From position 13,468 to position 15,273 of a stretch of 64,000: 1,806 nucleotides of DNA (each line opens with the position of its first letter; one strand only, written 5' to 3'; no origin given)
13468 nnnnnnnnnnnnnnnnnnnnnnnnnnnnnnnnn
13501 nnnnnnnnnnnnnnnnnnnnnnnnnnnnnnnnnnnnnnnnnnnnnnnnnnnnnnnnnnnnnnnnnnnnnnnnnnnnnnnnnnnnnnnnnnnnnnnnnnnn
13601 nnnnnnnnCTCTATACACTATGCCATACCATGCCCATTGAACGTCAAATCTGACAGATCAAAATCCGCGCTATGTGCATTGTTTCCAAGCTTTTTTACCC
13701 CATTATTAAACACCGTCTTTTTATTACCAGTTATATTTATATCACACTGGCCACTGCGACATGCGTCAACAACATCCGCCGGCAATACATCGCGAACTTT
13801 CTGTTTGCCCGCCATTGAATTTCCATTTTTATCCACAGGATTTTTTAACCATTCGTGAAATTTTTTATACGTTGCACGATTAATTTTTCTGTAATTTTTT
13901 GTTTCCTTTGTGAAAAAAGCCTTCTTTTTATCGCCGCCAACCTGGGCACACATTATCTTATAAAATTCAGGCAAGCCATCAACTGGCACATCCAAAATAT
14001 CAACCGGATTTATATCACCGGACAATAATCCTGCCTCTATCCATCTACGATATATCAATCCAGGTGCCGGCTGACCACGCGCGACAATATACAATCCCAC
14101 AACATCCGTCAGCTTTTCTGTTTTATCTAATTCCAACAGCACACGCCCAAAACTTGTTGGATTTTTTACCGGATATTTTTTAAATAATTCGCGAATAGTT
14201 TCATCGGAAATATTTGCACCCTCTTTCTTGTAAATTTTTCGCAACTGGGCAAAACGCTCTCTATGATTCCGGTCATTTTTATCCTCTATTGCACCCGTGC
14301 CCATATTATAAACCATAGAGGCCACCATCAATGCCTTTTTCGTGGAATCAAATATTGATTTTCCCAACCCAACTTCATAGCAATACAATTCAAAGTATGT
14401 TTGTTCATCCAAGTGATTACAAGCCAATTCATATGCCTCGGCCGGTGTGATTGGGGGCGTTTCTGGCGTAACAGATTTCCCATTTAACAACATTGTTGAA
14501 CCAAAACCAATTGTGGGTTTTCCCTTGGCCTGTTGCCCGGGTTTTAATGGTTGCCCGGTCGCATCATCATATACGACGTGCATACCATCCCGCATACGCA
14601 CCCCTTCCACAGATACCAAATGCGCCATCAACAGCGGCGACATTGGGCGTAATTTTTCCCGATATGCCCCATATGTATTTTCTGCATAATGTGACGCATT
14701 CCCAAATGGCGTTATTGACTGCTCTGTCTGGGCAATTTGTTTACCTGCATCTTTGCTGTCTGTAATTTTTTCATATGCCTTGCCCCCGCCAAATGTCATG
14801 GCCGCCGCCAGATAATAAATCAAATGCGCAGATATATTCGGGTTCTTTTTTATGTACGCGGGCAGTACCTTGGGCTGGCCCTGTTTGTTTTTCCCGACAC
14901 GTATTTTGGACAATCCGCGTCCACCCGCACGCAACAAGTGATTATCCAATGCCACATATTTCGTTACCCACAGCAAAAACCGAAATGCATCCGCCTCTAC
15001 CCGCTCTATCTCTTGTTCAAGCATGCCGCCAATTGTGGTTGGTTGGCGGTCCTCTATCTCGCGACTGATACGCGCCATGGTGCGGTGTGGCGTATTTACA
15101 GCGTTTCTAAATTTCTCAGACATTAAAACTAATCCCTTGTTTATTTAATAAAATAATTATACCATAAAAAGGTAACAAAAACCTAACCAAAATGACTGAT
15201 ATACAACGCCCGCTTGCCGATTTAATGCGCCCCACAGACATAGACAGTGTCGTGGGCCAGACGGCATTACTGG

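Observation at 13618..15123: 501-aa protein with a central GH24 lysozyme domain, no signal peptide and unknown flanking domains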

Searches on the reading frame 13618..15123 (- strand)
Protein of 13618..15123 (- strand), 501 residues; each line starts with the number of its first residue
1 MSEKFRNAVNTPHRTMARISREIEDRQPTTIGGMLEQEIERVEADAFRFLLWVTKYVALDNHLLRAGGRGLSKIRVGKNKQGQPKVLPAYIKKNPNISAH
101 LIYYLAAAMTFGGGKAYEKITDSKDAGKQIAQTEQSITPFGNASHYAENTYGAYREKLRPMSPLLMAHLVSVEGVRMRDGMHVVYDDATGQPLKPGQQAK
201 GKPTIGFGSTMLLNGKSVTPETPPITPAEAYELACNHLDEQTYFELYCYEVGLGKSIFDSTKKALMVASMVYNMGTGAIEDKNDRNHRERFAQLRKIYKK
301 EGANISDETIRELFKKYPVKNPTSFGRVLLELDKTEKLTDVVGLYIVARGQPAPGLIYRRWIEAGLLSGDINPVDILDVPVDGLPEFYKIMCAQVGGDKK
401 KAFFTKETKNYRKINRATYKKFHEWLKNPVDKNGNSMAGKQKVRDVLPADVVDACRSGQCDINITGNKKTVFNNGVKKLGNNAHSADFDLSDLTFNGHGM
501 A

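Call 3: search_protein_families(library=pfam, proteins=[window:13618-15123:-], max_evalue=1)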
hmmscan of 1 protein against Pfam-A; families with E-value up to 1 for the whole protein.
window:13618-15123:- (501 aa): 3 families
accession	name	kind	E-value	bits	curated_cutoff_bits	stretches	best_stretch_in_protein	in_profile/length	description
PF00959.24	Phage_lysozyme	-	1.8e-05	25.5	22.3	1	191-281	6-85/125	Phage lysozyme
PF19878.5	DUF6351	-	0.037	13.1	22.4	1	396-461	510-573/655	Tannase-like family of unknown function (DUF6351)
PF23811.1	DUF7183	-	0.084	13.5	27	1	394-436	90-132/146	Domain of unknown function (DUF7183)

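Call 4: search_protein_families(library=ncbifam, proteins=[window:13618-15123:-], max_evalue=1)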
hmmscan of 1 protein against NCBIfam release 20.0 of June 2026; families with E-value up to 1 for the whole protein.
window:13618-15123:- (501 aa): 1 family
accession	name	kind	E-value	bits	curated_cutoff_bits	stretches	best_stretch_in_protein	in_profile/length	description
NF001461.0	PRK00321.1-2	equivalog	0.1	12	470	1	291-326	93-128/306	recombination-associated protein RdgC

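Call 5: search_protein_families(library=phrogs, proteins=[window:13618-15123:-], max_evalue=1)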
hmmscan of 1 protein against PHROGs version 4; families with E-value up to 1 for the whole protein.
window:13618-15123:- (501 aa): 2 families
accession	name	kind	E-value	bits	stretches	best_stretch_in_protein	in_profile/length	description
phrog_7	-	lysis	8.2e-08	31.8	1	199-375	576-703/873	endolysin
phrog_21147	-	unknown function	0.3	12.1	1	37-61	25-49/60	-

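Call 6: search_solved_structures(query=window:13618-15123:-, max_evalue=10, show_alignments=3)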
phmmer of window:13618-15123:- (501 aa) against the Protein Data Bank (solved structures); distinct sequences matched with E-value up to 10: 0.

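Call 11: find_homologous_proteins(query=window:13618-15123:-, max_evalue=0.001)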
Query window:13618-15123:- (501 aa): 154 proteins with E <= 0.001 among 8000 candidates; the best 120 are listed.
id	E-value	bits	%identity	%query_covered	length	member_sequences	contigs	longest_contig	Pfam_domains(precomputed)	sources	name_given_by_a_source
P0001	0.0e+0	1152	100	100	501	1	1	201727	PF00959.25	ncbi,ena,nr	ncbi:lysozyme [bacterium]|nr:lysozyme [bacterium]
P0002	7.3e-173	594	57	93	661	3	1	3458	PF14559.13,PF13431.13,PF00515.35,PF13424.13,PF13432.13,PF07719.24,PF13174.13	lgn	-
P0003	3.2e-168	579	57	93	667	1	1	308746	PF14559.13,PF00515.35,PF13424.13,PF13432.13,PF13428.13,PF07719.24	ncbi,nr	ncbi:MAG: tetratricopeptide repeat protein [Muribaculaceae bacterium]|nr:tetratricopeptide repeat pr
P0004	4.0e-161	556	55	92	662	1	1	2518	PF14559.13,PF13431.13,PF13424.13,PF13432.13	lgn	-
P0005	3.1e-160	553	53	100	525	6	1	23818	PF00959.25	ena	-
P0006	1.5e-157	544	53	92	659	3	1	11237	PF13431.13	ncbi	-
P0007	4.2e-157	542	51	92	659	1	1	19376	PF14559.13,PF13432.13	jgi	-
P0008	1.7e-152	527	50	99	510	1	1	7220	-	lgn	-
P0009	1.9e-149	517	56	67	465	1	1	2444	PF00959.25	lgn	-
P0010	1.6e-130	455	45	92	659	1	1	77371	PF14559.13,PF13431.13,PF13424.13,PF13432.13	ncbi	-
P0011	3.0e-116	408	44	92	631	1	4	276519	PF14559.13,PF13431.13,PF00959.25,PF00515.35,PF13424.13,PF13432.13,PF25064.2,PF07719.24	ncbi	-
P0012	7.1e-116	406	44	93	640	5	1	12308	PF14559.13,PF13431.13,PF13424.13,PF13432.13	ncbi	-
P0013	4.3e-115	404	44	92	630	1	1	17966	PF14559.13,PF13431.13,PF00515.35,PF13424.13,PF13432.13,PF07719.24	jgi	-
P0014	1.7e-112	395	42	100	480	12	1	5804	PF00959.25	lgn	-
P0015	3.1e-111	391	43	92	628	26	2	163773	PF14559.13,PF13431.13,PF00959.25,PF00515.35,PF13432.13,PF07719.24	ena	-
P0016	5.3e-111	390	43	92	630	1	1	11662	PF14559.13,PF13431.13,PF00959.25,PF00515.35,PF13424.13,PF13432.13,PF13428.13,PF25064.2,PF07719.24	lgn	-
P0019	9.0e-108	380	43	92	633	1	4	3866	PF14559.13,PF00959.25,PF13424.13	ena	-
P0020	6.1e-105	370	43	92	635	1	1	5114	PF14559.13,PF13431.13,PF00959.25,PF13424.13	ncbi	-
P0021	8.1e-105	370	43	92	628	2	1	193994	PF00959.25,PF13432.13,PF07719.24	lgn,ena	-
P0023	1.1e-104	369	42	92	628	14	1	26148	PF14559.13,PF00959.25,PF00515.35,PF13424.13,PF13432.13,PF07719.24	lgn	-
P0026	7.2e-104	367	42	94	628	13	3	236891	PF00959.25,PF07719.24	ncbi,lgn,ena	-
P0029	5.7e-103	364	41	93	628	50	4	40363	PF14559.13,PF13431.13,PF00959.25,PF13424.13,PF13432.13,PF13428.13,PF25064.2,PF07719.24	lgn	-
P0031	1.6e-101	359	43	92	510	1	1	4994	PF00959.25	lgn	-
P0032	1.6e-101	359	41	92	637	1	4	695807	PF14559.13,PF13424.13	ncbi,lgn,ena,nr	ncbi:MAG: tetratricopeptide repeat protein [Alphaproteobacteria bacterium]|nr:tetratricopeptide repe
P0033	8.0e-101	357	41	94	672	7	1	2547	PF14559.13,PF24575.2,PF00959.25,PF13424.13,PF13428.13,PF07719.24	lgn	-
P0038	1.7e-99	352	42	94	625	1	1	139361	PF14559.13,PF00959.25,PF13424.13,PF13432.13,PF13428.13,PF07719.24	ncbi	-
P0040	6.8e-99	350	41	93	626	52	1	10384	PF24575.2,PF13431.13,PF00959.25,PF13432.13,PF07719.24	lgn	-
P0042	9.8e-98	347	40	92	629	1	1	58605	PF14559.13,PF13431.13,PF00959.25,PF00515.35,PF13424.13,PF13432.13,PF13181.13,PF07719.24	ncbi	-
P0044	1.0e-96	343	41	92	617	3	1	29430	PF14559.13,PF00959.25,PF13424.13,PF13432.13,PF13428.13,PF07719.24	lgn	-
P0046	4.3e-96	341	41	92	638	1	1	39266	PF14559.13,PF00959.25,PF00515.35,PF13432.13,PF07719.24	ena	-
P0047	9.6e-96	340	40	93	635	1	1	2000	PF14559.13,PF00959.25,PF00515.35,PF13424.13,PF13432.13,PF07719.24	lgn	-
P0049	3.7e-94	335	39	92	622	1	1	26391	PF14559.13,PF00959.25,PF13424.13,PF13432.13,PF13428.13,PF13181.13,PF07719.24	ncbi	-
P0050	8.8e-94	333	38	94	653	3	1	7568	PF14559.13,PF00959.25,PF00515.35,PF13424.13,PF13432.13,PF07719.24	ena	-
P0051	1.1e-93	333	36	98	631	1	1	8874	PF14559.13,PF13414.13,PF00959.25,PF13424.13,PF13432.13,PF07719.24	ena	-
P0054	4.5e-93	331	40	92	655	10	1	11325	PF14559.13,PF00959.25,PF13424.13,PF13432.13,PF07719.24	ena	-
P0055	7.6e-93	330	38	93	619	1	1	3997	PF14559.13,PF00959.25,PF13424.13,PF13432.13,PF13428.13,PF07719.24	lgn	-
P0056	8.4e-93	330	40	92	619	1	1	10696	PF14559.13,PF13431.13,PF00959.25,PF13432.13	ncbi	-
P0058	1.7e-91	326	39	92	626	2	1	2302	PF14559.13,PF13431.13,PF13371.13,PF00959.25,PF00515.35,PF13424.13,PF13432.13,PF07719.24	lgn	-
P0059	2.7e-91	325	39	94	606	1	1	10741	PF14559.13,PF00959.25,PF00515.35,PF13424.13,PF13432.13,PF13428.13,PF07719.24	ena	-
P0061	2.7e-90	322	38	92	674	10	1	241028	PF14559.13,PF13431.13,PF00959.25,PF13424.13,PF13432.13,PF07719.24,PF13174.13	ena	-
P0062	9.9e-90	320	38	92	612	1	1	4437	PF14559.13,PF13431.13,PF00959.25,PF00515.35,PF13424.13,PF13432.13,PF13428.13,PF07719.24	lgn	-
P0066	8.4e-89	317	39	92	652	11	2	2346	PF14559.13,PF00959.25,PF13424.13,PF07719.24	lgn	-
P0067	1.9e-88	316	39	95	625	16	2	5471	PF14559.13,PF00959.25,PF13424.13,PF07719.24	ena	-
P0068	2.2e-88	316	39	92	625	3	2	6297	PF14559.13,PF13371.13,PF00959.25,PF13424.13,PF07719.24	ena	-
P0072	1.1e-87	313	37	95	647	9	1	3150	PF14559.13,PF13431.13,PF00959.25,PF00515.35,PF13424.13,PF13432.13,PF07719.24,PF13174.13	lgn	-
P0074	4.3e-87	311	37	94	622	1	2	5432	PF14559.13,PF13431.13,PF00959.25,PF13432.13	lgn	-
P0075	6.8e-87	311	38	92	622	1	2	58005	PF14559.13,PF24575.2,PF00959.25,PF00515.35,PF13424.13,PF13432.13,PF13428.13,PF07719.24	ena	-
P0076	7.3e-87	311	38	92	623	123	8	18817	PF14559.13,PF00959.25,PF13424.13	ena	-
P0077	2.6e-86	309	38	92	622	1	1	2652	PF14559.13,PF24575.2,PF00959.25,PF00515.35,PF13424.13,PF13432.13,PF13428.13,PF07719.24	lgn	-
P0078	1.0e-85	307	37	94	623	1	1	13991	PF14559.13,PF13431.13,PF00959.25,PF13424.13,PF13432.13,PF13428.13,PF07719.24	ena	-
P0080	1.8e-85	306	38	92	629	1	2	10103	PF14559.13,PF24575.2,PF00959.25,PF00515.35,PF13424.13,PF13432.13,PF13428.13,PF07719.24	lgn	-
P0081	2.4e-85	306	37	92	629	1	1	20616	PF14559.13,PF24575.2,PF00959.25,PF00515.35,PF13424.13,PF13432.13,PF13428.13,PF07719.24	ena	-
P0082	2.4e-85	306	38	94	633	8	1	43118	PF14559.13,PF13431.13,PF00959.25,PF00515.35,PF13424.13,PF07719.24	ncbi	-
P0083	4.1e-85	305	38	95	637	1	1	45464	PF14559.13,PF00959.25,PF13424.13,PF13428.13,PF07719.24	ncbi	-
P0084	5.8e-85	304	38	92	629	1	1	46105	PF14559.13,PF24575.2,PF00959.25,PF00515.35,PF13424.13,PF13432.13,PF13428.13,PF07719.24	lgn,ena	-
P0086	6.8e-85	304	38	92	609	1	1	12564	PF14559.13,PF24575.2,PF13431.13,PF00959.25,PF00515.35,PF13424.13,PF13432.13,PF13428.13,PF07719.24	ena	-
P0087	1.2e-84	303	37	92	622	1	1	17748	PF14559.13,PF24575.2,PF00959.25,PF00515.35,PF13424.13,PF13432.13,PF13428.13,PF07719.24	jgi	jgi:tetratricopeptide (TPR) repeat protein/GH24 family phage-related lysozyme (muramidase)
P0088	1.5e-84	303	38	93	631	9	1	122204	PF14559.13,PF00959.25,PF13424.13,PF13432.13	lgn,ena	-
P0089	1.7e-84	303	37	92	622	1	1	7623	PF14559.13,PF24575.2,PF00959.25,PF00515.35,PF13424.13,PF13432.13,PF13428.13,PF07719.24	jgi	jgi:tetratricopeptide (TPR) repeat protein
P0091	2.1e-84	303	37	92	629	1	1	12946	PF14559.13,PF24575.2,PF00959.25,PF00515.35,PF13424.13,PF13432.13,PF13428.13,PF07719.24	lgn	-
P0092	3.3e-84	302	37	95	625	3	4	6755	PF14559.13,PF00959.25,PF13424.13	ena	-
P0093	1.7e-83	300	38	95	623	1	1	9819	PF14559.13,PF24575.2,PF00959.25,PF13424.13,PF07719.24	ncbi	-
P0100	3.1e-81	292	37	91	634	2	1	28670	PF14559.13,PF13431.13,PF13371.13,PF00959.25,PF00515.35,PF13424.13,PF13432.13,PF13428.13,PF25064.2,PF07719.24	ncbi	-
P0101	4.2e-81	292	36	92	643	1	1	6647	PF14559.13,PF13431.13,PF00959.25,PF13424.13,PF13432.13,PF07719.24,PF13174.13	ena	-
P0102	7.0e-81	291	36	92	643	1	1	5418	PF14559.13,PF13431.13,PF00959.25,PF13424.13,PF13432.13,PF07719.24,PF13174.13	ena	-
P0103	7.4e-81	291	36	92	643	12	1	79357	PF14559.13,PF13431.13,PF00959.25,PF13424.13,PF13432.13,PF07719.24,PF13174.13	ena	-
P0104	1.0e-80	290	36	96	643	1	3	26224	PF14559.13,PF13431.13,PF00959.25,PF13424.13,PF13432.13,PF13428.13,PF07719.24,PF13174.13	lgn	-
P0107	2.0e-80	289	36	92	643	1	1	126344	PF14559.13,PF13431.13,PF00959.25,PF13424.13,PF13432.13,PF07719.24,PF13174.13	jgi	-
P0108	5.8e-80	288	36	92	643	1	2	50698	PF14559.13,PF13431.13,PF00959.25,PF13424.13,PF13432.13,PF07719.24,PF13174.13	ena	-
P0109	6.4e-80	288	36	92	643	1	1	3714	PF14559.13,PF13431.13,PF00959.25,PF13424.13,PF13432.13,PF07719.24,PF13174.13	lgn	-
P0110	6.5e-80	288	36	92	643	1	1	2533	PF14559.13,PF13431.13,PF00959.25,PF13424.13,PF13432.13,PF07719.24,PF13174.13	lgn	-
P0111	6.5e-80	288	36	92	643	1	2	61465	PF14559.13,PF13431.13,PF00959.25,PF13424.13,PF13432.13,PF13174.13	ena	-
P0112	7.1e-80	288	36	92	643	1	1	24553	PF14559.13,PF13431.13,PF00959.25,PF13424.13,PF13432.13,PF07719.24,PF13174.13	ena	-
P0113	7.1e-80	288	36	92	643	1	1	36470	PF14559.13,PF13431.13,PF00959.25,PF13424.13,PF13432.13,PF07719.24,PF13174.13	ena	-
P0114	1.3e-79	287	36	92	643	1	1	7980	PF14559.13,PF13431.13,PF00959.25,PF13424.13,PF13432.13,PF07719.24,PF13174.13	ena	-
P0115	1.3e-79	287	36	92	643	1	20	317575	PF14559.13,PF13431.13,PF00959.25,PF13424.13,PF13432.13,PF07719.24,PF13174.13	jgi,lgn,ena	-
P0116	1.4e-79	287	36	92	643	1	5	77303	PF14559.13,PF13431.13,PF00959.25,PF13424.13,PF13432.13,PF07719.24,PF13174.13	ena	-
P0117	1.4e-79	287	36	92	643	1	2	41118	PF14559.13,PF13431.13,PF00959.25,PF13424.13,PF13432.13,PF07719.24,PF13174.13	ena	-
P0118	1.4e-79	287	36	92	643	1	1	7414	PF14559.13,PF13431.13,PF00959.25,PF13424.13,PF13432.13,PF13174.13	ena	-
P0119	1.4e-79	287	36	92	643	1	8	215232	PF14559.13,PF13431.13,PF00959.25,PF13424.13,PF13432.13,PF13428.13,PF07719.24,PF13174.13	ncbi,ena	-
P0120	1.4e-79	287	36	92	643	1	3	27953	PF14559.13,PF13431.13,PF00959.25,PF13424.13,PF13432.13,PF07719.24,PF13174.13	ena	-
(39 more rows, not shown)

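Call 14: find_encoding_contigs(protein=P0001, flank=6000, max_places=3)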
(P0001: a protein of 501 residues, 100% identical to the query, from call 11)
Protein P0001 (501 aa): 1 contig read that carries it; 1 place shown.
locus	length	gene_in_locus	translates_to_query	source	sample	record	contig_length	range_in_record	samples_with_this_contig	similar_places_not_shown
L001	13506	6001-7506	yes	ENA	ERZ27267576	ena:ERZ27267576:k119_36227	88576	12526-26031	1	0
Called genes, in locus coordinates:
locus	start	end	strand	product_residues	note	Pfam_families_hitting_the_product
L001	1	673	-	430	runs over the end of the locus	-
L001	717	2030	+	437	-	-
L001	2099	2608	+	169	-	-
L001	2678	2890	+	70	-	PF01197:Ribosomal_L31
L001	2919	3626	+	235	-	PF00459:Inositol_P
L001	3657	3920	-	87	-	-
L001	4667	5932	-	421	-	PF05496:RuvB_N, PF06068:TIP49 (weak), PF01078:Mg_chelatase (faint), PF00158:Sigma54_activat (faint), PF00004:AAA, PF07728:AAA_5, PF16193:AAA_assoc_2, PF12002:MgsA_C, +2 more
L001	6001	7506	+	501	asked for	PF00959:Phage_lysozyme (faint)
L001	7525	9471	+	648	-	PF02130:YbeY, PF20154:LNT_N, PF00795:CN_hydrolase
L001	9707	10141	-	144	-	-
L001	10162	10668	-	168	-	-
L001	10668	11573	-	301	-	-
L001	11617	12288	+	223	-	-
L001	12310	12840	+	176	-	-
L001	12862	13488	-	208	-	PF02390:Methyltransf_4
